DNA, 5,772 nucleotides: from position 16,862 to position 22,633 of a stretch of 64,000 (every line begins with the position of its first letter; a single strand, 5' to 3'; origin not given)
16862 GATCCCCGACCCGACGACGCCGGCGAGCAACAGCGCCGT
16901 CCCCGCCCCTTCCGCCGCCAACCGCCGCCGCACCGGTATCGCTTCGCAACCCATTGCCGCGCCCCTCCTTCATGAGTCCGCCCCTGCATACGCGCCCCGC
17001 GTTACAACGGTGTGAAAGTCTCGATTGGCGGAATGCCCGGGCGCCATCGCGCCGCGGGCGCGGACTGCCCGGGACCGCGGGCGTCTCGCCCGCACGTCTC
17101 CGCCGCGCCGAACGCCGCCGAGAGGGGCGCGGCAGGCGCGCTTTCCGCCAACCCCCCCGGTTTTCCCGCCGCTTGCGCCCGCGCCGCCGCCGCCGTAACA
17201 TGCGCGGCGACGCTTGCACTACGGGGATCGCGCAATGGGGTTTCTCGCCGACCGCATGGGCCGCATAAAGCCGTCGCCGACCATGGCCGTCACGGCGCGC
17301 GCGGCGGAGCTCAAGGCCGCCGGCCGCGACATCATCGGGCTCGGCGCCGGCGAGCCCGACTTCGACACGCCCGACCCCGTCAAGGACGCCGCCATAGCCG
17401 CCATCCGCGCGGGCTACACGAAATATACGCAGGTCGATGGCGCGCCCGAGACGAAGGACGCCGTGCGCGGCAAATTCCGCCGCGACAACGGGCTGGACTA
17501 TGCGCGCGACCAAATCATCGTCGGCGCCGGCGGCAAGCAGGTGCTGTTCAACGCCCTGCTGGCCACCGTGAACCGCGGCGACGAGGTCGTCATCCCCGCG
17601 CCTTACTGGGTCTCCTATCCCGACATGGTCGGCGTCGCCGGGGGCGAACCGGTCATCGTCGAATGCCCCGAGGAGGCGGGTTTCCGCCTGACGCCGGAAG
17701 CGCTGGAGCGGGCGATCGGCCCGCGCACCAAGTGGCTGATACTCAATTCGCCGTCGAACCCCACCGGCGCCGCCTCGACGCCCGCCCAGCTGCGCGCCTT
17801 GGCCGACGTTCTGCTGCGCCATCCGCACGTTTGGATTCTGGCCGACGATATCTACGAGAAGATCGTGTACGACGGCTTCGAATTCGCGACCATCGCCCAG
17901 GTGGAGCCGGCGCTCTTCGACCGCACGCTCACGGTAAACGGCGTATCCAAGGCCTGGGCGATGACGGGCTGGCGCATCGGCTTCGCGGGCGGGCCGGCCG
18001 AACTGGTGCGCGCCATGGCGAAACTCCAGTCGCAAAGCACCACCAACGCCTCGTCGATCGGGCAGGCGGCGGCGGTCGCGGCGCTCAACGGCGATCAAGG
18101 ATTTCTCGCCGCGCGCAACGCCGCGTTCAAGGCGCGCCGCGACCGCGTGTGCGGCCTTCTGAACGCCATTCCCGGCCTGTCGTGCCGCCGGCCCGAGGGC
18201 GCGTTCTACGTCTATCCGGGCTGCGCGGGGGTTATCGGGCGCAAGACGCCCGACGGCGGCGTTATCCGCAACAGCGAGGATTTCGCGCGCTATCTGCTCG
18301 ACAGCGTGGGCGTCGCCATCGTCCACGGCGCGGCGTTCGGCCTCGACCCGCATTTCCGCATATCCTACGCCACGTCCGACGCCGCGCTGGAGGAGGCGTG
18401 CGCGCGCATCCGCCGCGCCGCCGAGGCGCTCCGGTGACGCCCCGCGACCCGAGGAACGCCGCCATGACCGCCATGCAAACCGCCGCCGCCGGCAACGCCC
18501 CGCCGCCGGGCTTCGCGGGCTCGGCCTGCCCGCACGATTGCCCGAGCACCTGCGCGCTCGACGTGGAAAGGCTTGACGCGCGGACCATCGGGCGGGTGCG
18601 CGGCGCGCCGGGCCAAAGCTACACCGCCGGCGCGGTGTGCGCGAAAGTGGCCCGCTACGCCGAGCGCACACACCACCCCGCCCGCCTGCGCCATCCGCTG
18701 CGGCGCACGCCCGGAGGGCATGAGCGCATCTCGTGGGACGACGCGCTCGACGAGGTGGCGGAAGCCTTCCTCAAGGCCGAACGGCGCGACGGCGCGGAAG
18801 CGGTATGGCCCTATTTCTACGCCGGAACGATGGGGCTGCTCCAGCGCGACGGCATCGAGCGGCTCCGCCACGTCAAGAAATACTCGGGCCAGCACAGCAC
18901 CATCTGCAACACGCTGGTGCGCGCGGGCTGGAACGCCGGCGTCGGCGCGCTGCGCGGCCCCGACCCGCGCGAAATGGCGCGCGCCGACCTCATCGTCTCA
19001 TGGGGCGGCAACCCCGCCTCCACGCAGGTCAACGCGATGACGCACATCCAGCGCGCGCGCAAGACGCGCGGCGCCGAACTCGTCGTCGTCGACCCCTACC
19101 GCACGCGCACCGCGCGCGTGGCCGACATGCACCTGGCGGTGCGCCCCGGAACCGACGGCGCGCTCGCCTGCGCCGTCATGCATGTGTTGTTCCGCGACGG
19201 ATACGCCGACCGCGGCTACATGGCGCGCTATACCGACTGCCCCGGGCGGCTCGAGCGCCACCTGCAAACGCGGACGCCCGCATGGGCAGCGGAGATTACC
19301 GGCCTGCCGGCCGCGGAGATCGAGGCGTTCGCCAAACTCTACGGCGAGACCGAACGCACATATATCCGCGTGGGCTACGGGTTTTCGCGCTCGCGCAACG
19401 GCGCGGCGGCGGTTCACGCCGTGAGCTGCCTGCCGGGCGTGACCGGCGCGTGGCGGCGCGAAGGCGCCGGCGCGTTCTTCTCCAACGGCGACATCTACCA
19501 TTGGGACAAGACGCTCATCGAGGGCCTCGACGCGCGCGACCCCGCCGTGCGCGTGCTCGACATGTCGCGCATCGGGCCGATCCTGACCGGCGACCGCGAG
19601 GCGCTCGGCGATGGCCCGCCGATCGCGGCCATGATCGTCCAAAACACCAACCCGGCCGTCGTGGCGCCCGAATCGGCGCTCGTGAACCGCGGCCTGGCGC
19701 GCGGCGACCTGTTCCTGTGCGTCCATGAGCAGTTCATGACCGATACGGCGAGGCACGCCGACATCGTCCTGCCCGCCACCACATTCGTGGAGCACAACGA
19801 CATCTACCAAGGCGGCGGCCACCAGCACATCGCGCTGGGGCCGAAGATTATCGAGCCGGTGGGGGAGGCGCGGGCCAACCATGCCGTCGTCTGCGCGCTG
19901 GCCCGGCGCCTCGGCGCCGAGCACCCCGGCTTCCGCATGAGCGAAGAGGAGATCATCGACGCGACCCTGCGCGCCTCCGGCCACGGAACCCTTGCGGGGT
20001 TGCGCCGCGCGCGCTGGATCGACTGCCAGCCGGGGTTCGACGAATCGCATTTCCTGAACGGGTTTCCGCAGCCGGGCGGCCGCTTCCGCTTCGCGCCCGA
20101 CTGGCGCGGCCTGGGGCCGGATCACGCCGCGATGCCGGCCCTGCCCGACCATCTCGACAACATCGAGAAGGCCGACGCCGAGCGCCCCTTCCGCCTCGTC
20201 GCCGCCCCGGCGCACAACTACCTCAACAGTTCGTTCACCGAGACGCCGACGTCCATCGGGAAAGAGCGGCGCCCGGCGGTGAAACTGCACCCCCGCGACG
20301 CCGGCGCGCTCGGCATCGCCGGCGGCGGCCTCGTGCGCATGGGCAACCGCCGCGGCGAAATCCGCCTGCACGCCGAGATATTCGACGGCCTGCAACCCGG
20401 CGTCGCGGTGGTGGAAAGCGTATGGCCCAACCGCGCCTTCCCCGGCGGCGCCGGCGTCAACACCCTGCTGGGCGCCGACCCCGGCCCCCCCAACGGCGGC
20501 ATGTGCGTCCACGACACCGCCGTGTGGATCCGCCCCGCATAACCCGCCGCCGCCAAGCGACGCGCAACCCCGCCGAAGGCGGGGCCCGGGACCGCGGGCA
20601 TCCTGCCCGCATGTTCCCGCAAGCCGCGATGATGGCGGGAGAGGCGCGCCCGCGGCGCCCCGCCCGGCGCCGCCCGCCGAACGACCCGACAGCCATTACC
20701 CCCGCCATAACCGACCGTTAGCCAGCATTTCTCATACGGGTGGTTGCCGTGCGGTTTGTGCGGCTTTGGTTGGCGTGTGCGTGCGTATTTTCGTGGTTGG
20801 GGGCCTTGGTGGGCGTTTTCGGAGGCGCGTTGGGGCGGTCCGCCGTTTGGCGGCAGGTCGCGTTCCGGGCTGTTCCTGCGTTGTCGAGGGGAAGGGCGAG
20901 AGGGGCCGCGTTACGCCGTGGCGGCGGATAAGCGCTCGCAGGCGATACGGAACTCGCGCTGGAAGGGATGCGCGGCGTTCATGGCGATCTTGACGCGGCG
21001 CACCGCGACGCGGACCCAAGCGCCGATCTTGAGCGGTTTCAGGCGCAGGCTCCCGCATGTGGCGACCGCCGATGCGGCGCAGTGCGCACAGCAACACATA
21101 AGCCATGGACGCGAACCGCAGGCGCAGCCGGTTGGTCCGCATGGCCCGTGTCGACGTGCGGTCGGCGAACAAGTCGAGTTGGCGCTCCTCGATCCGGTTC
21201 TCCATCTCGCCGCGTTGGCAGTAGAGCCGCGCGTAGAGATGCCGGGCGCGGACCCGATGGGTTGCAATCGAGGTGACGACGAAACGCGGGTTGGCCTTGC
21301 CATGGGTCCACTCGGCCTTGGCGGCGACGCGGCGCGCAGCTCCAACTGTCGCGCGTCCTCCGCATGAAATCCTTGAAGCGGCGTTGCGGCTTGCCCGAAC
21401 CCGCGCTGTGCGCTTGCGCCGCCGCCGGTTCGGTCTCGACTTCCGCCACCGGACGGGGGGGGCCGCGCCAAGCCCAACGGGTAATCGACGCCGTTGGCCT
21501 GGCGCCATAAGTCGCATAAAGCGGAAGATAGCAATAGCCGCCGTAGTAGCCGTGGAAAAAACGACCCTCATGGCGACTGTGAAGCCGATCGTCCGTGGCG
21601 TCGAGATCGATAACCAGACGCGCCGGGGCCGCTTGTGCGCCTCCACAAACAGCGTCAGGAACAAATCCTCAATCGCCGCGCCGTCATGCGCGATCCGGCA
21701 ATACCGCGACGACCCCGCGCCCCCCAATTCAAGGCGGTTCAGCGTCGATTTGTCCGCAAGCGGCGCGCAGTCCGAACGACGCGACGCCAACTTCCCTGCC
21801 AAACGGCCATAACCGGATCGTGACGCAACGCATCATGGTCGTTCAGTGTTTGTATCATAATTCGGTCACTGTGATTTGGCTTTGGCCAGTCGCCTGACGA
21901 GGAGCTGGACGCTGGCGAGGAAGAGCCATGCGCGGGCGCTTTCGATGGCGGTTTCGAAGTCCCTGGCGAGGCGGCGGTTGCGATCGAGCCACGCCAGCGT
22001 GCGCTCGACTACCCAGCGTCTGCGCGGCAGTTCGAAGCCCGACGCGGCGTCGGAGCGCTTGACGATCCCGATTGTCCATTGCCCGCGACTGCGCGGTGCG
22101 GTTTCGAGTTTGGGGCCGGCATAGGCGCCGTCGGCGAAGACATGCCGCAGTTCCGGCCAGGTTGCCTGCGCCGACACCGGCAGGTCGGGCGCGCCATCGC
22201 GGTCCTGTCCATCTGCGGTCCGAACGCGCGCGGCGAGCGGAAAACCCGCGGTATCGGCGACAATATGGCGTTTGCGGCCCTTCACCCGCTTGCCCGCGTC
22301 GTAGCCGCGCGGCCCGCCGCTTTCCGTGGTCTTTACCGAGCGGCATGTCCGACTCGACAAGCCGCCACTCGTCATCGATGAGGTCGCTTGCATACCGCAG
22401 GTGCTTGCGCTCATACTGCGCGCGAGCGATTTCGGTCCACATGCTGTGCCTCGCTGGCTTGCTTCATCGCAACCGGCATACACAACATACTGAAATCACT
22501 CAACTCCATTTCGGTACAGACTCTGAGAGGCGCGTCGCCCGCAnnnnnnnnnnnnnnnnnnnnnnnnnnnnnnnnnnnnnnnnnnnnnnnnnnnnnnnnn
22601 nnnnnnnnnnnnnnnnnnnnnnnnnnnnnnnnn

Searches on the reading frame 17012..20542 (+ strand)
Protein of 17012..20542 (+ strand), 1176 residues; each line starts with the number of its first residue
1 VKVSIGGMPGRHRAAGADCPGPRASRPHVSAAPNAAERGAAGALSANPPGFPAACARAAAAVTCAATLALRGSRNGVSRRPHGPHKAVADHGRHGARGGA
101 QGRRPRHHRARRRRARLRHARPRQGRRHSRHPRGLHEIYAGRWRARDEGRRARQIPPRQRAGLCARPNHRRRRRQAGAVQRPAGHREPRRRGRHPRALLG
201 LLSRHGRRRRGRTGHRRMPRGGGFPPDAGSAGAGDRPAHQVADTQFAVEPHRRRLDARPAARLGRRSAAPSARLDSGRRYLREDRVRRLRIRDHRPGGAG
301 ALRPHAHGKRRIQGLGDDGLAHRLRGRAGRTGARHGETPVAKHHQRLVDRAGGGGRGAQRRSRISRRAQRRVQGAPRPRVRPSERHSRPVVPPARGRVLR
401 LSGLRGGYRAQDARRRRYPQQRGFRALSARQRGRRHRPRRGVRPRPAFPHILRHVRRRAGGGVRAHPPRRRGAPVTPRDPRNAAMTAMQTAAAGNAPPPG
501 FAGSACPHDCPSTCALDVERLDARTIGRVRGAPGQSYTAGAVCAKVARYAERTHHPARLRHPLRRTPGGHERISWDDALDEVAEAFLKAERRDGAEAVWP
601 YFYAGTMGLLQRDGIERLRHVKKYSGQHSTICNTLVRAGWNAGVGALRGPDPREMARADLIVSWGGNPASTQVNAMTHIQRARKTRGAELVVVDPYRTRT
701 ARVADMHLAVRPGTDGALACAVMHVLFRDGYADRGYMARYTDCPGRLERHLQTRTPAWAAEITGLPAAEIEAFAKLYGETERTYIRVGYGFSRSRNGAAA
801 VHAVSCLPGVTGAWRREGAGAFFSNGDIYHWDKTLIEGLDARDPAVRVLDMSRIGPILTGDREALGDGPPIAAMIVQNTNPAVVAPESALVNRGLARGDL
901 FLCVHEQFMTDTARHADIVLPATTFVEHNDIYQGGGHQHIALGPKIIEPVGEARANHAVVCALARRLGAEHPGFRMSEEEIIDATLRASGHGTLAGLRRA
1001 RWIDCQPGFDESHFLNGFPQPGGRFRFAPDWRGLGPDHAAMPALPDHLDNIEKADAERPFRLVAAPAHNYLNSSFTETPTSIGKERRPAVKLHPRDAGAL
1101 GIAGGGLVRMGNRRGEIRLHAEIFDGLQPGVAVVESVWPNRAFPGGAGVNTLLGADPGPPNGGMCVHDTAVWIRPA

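Call 71: search_protein_families(library=pfam, proteins=[window:17012-20542:+], max_evalue=0.001)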
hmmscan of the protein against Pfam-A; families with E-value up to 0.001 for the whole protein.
window:17012-20542:+ (1176 aa): 3 families
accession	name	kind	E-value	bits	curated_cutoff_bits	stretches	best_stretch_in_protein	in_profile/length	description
PF00384.28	Molybdopterin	-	6.1e-38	131.2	24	1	558-965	1-352/353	Molybdopterin oxidoreductase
PF01568.27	Molydop_binding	-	3e-15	56.6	26.8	1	1060-1164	1-104/110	Molydopterin dinucleotide binding domain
PF04879.21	Molybdop_Fe4S4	-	6.4e-05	23.3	22.7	1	504-554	6-54/55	Molybdopterin oxidoreductase Fe4S4 domain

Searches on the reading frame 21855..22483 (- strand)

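Call 71: search_protein_families(library=pfam, proteins=[window:21855-22442:-, window:21866-22483:-], max_evalue=0.001)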
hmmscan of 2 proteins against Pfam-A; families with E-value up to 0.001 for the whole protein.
window:21855-22442:- (195 aa): 0 families

window:21866-22483:- (205 aa): 1 family
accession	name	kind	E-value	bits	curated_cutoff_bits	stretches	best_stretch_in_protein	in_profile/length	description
PF01609.27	DDE_Tnp_1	-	9.1e-24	84.8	23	1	50-191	14-196/200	Transposase DDE domain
